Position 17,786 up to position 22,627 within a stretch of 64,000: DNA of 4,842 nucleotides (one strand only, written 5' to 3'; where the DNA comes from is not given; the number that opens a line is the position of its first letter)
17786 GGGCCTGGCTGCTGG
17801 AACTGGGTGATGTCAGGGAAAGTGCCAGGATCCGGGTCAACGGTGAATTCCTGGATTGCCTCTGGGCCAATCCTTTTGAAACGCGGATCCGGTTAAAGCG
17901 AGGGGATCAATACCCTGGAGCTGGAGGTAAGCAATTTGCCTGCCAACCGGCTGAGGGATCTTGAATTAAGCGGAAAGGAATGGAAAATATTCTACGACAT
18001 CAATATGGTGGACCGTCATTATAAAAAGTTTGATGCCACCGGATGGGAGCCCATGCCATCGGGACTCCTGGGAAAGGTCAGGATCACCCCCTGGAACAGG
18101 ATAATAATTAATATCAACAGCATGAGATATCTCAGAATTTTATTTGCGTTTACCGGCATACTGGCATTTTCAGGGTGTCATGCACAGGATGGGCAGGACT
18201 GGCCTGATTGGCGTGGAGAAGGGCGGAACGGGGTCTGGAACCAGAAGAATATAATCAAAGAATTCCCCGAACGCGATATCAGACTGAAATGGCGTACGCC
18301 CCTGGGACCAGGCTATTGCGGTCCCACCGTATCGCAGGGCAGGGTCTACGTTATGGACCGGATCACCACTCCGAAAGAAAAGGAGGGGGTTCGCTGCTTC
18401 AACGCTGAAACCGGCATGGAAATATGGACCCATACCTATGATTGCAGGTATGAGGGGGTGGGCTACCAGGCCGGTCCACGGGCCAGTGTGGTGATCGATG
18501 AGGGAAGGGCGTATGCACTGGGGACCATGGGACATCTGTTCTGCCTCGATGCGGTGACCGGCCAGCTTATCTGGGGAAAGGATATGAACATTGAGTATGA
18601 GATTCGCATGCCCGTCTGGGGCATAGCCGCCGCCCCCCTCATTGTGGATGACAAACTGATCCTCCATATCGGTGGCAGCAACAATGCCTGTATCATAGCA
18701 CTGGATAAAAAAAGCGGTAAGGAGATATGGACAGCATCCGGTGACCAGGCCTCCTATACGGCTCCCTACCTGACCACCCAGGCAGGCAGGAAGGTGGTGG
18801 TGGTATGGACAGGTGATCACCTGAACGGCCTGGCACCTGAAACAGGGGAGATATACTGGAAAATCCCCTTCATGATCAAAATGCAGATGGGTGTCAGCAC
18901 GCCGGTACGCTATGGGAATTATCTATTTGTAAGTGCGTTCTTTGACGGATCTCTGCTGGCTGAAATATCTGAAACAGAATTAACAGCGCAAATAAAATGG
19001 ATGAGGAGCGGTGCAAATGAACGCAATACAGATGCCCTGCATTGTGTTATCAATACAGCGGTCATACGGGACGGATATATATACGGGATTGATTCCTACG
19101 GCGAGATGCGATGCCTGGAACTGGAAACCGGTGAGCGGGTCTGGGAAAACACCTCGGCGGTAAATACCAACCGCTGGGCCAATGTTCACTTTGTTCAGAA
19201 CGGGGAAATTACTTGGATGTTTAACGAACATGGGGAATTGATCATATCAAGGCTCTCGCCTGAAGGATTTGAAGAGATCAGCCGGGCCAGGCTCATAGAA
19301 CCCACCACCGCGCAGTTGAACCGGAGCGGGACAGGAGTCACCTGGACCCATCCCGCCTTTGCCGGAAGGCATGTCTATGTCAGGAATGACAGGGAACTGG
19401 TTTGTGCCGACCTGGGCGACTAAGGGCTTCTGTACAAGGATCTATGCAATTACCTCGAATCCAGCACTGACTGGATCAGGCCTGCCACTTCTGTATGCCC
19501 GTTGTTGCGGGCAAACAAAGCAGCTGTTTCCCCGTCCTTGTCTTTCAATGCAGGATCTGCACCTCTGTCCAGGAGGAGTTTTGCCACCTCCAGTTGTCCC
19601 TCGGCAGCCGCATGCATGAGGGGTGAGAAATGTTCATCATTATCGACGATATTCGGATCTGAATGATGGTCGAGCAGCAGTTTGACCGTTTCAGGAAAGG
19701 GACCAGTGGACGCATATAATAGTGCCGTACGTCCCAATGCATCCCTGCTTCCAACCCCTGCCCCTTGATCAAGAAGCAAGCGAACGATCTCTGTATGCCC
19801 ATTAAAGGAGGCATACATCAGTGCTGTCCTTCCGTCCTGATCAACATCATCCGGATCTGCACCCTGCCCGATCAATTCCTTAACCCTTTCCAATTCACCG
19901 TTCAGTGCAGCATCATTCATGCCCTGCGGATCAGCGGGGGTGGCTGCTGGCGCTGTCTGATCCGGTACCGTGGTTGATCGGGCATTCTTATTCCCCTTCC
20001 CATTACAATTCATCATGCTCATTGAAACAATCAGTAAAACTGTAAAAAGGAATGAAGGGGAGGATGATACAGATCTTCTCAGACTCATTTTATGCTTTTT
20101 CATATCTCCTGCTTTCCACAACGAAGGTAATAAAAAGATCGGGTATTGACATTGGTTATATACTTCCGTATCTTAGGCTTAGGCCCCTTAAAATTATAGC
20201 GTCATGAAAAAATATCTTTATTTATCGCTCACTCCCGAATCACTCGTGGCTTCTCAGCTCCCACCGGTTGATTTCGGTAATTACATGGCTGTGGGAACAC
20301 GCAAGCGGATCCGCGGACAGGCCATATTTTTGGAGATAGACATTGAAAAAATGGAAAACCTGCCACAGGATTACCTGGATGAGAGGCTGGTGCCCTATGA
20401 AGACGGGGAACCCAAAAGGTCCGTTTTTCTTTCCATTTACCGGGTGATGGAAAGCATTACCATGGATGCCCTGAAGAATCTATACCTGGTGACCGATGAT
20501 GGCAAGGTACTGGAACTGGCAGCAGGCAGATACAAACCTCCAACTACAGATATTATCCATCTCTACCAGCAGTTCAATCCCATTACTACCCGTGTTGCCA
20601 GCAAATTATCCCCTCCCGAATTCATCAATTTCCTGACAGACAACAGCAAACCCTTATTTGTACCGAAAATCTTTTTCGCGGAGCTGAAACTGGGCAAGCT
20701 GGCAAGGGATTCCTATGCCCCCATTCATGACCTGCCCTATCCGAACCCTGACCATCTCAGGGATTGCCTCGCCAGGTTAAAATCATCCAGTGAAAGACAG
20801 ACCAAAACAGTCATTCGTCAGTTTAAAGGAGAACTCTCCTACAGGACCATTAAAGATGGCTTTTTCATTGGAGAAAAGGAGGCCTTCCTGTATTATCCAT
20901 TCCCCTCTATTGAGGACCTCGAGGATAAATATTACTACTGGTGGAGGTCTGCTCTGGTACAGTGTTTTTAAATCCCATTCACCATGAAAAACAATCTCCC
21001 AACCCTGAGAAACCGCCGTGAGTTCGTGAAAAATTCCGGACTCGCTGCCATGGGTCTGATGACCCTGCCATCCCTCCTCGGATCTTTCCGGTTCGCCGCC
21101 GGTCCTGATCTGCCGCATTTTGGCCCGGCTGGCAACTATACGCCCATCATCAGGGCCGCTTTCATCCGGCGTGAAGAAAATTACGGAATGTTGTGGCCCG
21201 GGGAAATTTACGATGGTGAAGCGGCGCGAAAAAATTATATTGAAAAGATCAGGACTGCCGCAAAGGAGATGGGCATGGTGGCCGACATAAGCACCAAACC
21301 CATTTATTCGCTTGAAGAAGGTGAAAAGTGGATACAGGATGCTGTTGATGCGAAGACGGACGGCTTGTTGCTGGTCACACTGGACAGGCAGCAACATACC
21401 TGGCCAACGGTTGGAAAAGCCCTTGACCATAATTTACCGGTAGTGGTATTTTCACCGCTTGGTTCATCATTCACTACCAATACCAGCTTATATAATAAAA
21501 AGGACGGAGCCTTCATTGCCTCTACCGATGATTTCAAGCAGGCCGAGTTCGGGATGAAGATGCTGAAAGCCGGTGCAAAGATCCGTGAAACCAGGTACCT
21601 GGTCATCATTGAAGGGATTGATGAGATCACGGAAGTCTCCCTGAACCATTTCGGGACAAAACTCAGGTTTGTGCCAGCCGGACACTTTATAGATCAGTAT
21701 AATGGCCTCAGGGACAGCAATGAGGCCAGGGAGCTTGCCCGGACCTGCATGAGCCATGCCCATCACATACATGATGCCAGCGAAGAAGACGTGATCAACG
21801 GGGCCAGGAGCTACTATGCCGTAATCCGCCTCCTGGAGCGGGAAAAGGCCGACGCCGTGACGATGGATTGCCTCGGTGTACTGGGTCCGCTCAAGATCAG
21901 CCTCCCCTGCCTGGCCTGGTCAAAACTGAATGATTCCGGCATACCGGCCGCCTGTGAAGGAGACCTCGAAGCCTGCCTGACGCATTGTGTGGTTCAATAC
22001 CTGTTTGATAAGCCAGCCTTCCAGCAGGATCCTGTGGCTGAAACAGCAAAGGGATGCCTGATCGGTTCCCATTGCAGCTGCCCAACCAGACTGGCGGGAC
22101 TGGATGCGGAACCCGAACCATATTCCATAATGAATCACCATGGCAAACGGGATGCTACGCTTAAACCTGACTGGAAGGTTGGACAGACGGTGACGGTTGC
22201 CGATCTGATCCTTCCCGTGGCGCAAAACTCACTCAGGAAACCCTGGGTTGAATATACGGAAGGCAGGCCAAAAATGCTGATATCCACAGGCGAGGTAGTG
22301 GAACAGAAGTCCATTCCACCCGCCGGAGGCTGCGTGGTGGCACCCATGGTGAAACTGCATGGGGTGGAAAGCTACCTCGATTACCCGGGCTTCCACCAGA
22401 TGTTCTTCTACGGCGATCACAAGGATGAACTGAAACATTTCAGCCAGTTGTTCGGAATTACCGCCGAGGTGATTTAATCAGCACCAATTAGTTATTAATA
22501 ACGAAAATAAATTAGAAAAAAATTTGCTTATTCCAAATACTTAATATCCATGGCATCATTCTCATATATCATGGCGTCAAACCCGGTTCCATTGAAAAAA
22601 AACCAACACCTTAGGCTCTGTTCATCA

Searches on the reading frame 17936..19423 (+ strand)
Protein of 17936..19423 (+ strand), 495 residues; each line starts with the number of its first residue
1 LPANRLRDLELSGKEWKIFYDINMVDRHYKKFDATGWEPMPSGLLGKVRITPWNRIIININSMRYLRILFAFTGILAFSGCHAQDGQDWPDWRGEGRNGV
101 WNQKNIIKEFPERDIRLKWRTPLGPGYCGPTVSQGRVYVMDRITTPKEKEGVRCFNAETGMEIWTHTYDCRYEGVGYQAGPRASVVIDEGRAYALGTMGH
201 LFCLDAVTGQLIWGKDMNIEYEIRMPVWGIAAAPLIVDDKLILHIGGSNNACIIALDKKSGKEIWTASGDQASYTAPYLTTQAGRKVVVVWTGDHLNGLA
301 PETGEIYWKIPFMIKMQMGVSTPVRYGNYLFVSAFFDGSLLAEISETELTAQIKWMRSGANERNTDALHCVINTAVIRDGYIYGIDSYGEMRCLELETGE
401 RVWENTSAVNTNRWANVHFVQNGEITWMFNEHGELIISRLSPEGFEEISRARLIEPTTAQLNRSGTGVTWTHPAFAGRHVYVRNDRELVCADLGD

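Call 6: search_protein_families(library=pfam, proteins=[window:17936-19423:+], max_evalue=0.01)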
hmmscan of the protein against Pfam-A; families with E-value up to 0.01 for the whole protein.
window:17936-19423:+ (495 aa): 4 families
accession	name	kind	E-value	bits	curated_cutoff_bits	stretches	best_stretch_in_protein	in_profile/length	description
PF13360.13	PQQ_2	-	7.8e-29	101.4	27.6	2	149-404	2-232/233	Outer membrane protein assembly factor BamB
PF13570.13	Beta-prop_ACSF4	-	9.7e-10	38.8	133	1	152-410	31-265/329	Beta-alanine-activating enzyme, beta-propeller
PF01011.28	PQQ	-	7.5e-09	35.3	26.7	0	231-277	50-584/595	Glucose/ethanol/alcohol dehydrogenase, beta-propeller domain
PF25293.1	Beta-prop_EMC1_N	-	0.0044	17.2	34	0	252-313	86-148/219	EMC1 N-terminal beta-propeller domain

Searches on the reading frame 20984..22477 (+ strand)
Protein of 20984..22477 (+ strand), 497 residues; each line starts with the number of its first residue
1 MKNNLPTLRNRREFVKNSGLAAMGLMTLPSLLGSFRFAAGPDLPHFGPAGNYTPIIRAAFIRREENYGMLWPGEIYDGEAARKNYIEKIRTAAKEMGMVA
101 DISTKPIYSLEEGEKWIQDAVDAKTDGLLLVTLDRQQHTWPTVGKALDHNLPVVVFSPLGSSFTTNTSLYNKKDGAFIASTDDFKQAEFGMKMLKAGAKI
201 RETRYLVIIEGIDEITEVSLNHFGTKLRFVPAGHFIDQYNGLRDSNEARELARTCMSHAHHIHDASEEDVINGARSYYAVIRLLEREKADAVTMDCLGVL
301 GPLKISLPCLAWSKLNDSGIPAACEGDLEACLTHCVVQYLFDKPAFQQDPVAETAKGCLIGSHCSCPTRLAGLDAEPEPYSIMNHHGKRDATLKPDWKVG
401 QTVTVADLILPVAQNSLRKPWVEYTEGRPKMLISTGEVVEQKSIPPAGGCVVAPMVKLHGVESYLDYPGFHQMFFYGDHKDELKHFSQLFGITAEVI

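Call 5: search_protein_families(library=pfam, proteins=[window:20984-22477:+], max_evalue=0.01)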
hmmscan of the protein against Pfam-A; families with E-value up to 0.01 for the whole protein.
window:20984-22477:+ (497 aa): 2 families
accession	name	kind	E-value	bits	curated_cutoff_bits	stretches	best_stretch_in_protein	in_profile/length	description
PF13407.12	Peripla_BP_4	-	5.6e-06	26.5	35.1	1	84-208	15-126/258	Periplasmic binding protein domain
PF24856.1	AraA_central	-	0.004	18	24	0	223-332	26-137/148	L-arabinose isomerase central domain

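Call 37: search_solved_structures(query=window:20984-22477:+, max_evalue=1)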
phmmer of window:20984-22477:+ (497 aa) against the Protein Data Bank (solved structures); distinct sequences matched with E-value up to 1: 17.
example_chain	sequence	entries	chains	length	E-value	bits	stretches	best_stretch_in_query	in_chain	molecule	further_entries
9mtf_B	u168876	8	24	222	0.036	15.8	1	245-305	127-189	Hemagglutinin (HA2 polypeptide) from influenza H1N1 A/Solomon Island/3/2006 | Hemagglutinin HA2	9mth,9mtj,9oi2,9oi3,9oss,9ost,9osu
3m07_A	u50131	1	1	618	0.045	15.5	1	43-87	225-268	Putative alpha amylase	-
2wrg_I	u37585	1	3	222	0.05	15.4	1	245-305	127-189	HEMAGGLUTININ HA2 CHAIN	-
5cjq_B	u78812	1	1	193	0.069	14.9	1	245-300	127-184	Designed influenza hemagglutinin stem #4900, HA2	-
5vmc_B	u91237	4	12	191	0.077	14.8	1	245-300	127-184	Hemagglutinin HA2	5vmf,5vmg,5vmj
8tp3_B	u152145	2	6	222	0.18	13.6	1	245-305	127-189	Hemagglutinin HA2 chain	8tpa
9b2m_D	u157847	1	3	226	0.18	13.5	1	245-305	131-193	Hemagglutinin HA2 chain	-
6hjr_B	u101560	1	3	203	0.23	13.2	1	245-304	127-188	Hemagglutinin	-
6hjq_B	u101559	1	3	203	0.23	13.2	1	245-304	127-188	Hemagglutinin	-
2wrh_I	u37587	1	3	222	0.27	13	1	245-305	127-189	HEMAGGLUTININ HA2 CHAIN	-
8vql_B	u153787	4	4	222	0.32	12.7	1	245-304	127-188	Hemagglutinin HA2 chain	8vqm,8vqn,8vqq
1i7h_A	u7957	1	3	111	0.37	12.5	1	317-385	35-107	FERREDOXIN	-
9j5l_2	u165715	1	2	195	0.46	12.2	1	245-299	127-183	Designed influenza hemagglutinin stem #219 HA2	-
6gq0_A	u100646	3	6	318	0.62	11.8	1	86-157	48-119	Putative sugar binding protein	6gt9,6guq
8ct6_B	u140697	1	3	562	0.65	11.7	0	245-302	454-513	COBRA P1 HA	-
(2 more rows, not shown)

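Call 38: search_protein_families(library=ncbifam, proteins=[window:20984-22477:+], max_evalue=0.001)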
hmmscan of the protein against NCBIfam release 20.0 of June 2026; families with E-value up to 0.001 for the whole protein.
window:20984-22477:+ (497 aa): 0 families

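Call 76: find_homologous_proteins(query=window:20984-22477:+, max_evalue=1e-10)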
Query window:20984-22477:+ (497 aa): 1411 proteins with E <= 1e-10 among 8000 candidates; the best 120 are listed.
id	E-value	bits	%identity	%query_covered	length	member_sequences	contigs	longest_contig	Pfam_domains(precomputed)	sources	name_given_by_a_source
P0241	0.0e+0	1158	100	100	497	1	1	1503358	PF13407.13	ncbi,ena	-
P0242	0.0e+0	1081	93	100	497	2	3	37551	PF13407.13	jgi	jgi:hypothetical protein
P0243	0.0e+0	1052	90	100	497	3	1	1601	PF13407.13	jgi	-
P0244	0.0e+0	1041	89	100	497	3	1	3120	PF13407.13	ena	-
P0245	0.0e+0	1039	90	100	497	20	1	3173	-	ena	-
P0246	0.0e+0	1039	90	100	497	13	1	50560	PF13407.13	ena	-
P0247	0.0e+0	1037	89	100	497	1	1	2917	-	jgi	jgi:hypothetical protein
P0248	0.0e+0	1037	89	100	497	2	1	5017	PF13407.13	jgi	jgi:hypothetical protein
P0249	0.0e+0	1020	88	100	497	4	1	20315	-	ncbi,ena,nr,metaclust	ncbi:MAG: hypothetical protein AMS26_12195 [Bacteroides sp. SM23_62]|nr:MAG: hypothetical protein AM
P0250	0.0e+0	1017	86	100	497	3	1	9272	PF13407.13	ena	-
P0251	4.8e-298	1007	86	100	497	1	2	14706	-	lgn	-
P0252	1.0e-296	1002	86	100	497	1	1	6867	PF13407.13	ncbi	-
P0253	3.2e-295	997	85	100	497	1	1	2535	PF13407.13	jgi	jgi:hypothetical protein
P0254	5.2e-294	993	84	100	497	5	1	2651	-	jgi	-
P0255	5.0e-289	977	87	96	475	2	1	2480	PF13407.13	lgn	-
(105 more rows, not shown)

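Call 77: find_encoding_contigs(protein=P0241, flank=10000, max_places=2)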
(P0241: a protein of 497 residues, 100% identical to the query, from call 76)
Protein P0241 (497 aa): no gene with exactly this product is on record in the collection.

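Call 85: predict_structure(alignment_id=A3)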
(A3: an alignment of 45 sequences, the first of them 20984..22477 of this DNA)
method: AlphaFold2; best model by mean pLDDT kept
length: 497 residues; sequences in the alignment: 45
mean_pLDDT: 88.0   pTM: 0.86
mean pLDDT of the five models: 88.0, 87.5, 87.3, 86.3, 86.0
residues with pLDDT >= 90: 338; 70-90: 99; 50-70: 43; < 50: 17
segments of 3 or more residues with pLDDT < 50: 1-5, 31-41
pLDDT, mean of each block of 10 residues (from residue 1): 50 74 61 41 75 96 69 64 94 97 92 96 97 80 92 91 72 93 95 98 97 94 96 96 93 95 92 95 96 91 88 94 93 96 92 92 92 94 82 94 97 90 94 97 67 93 87 96 98 96
secondary structure, 60 per line:
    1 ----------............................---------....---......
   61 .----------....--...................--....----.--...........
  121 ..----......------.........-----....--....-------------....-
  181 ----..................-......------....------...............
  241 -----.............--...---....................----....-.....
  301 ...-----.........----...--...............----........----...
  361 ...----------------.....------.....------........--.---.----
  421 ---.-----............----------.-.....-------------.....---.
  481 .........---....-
elements in order: H11-38 H48-51 E55-61 H72-75 H78-96 E99-102 H110-122 E127-132 H139-147 E153-156 H159-162 E176-179 H185-202 E204-209 E216-219 E226-231 H232-240 H246-258 E261-263 H267-286 E291-294 H296-303 H309-317 E322-324 H328-341 E346-353 E358-363 E380-384 E391-395 E402-409 E430-441 E454-458 E472-476 H480-489 E493-496

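Call 87: fold_search(model_id=the predicted structure, library=pdb)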
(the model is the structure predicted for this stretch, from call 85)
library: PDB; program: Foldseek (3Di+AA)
matches with E <= 10: 1002; with E <= 0.001: 45
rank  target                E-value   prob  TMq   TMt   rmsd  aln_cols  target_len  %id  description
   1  4f2d_A                1.2e-19  1.00  0.60  0.60   6.8       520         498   16  Crystal Structure of Escherichia coli L-arabinose Isomerase (ECAI) complexed with Ribitol (released 2012-05-30)
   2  2ajt_A                1.6e-19  1.00  0.61  0.61   7.7       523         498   16  Crystal structure of L-Arabinose Isomerase from E.coli (released 2005-08-16)
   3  7cxo_B                2.1e-19  1.00  0.62  0.62   6.2       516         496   16  Crystal structure of Arabinose isomerase from hybrid AI10 (released 2021-09-08)
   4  7chl_F                3.7e-19  1.00  0.61  0.61   6.6       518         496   15  Crystal structure of hybrid Arabinose isomerase AI-10 (released 2021-10-20)
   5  4r1o_B                7.0e-19  1.00  0.61  0.62   6.5       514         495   15  Crystal Structure of Thermophilic Geobacillus kaustophilus L-Arabinose isomerase (released 2015-08-12)
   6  7chl_A                1.1e-18  1.00  0.60  0.60   7.7       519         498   15  Crystal structure of hybrid Arabinose isomerase AI-10 (released 2021-10-20)
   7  4r1o_F                1.2e-18  1.00  0.61  0.62   6.6       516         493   16  Crystal Structure of Thermophilic Geobacillus kaustophilus L-Arabinose isomerase (released 2015-08-12)
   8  4r1o_A                2.2e-18  1.00  0.62  0.62   6.5       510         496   15  Crystal Structure of Thermophilic Geobacillus kaustophilus L-Arabinose isomerase (released 2015-08-12)
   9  4r1o_E                2.3e-18  1.00  0.62  0.62   6.5       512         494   15  Crystal Structure of Thermophilic Geobacillus kaustophilus L-Arabinose isomerase (released 2015-08-12)
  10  7cyy_B                2.3e-18  1.00  0.60  0.61   6.4       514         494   14  Crystal structure of Arabinose isomerase from hybrid AI8 with Adonitol (released 2021-09-08)
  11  7ch3_B                2.3e-18  1.00  0.61  0.61   6.6       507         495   13  Crystal structure of Arabinose isomerase from hyper thermophilic bacterium Thermotoga maritima (TMAI) triple mutant (K (released 2021-10-20)
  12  7cx7_F                2.8e-18  1.00  0.61  0.61   6.2       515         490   14  Crystal structure of Arabinose isomerase from hybrid AI8 (released 2021-09-01)
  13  7cxo_C                3.9e-18  1.00  0.62  0.64   6.0       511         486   15  Crystal structure of Arabinose isomerase from hybrid AI10 (released 2021-09-08)
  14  7chl_B                3.9e-18  1.00  0.62  0.62   6.6       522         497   16  Crystal structure of hybrid Arabinose isomerase AI-10 (released 2021-10-20)
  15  7cyy_E                4.7e-18  1.00  0.64  0.65   5.9       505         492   15  Crystal structure of Arabinose isomerase from hybrid AI8 with Adonitol (released 2021-09-08)
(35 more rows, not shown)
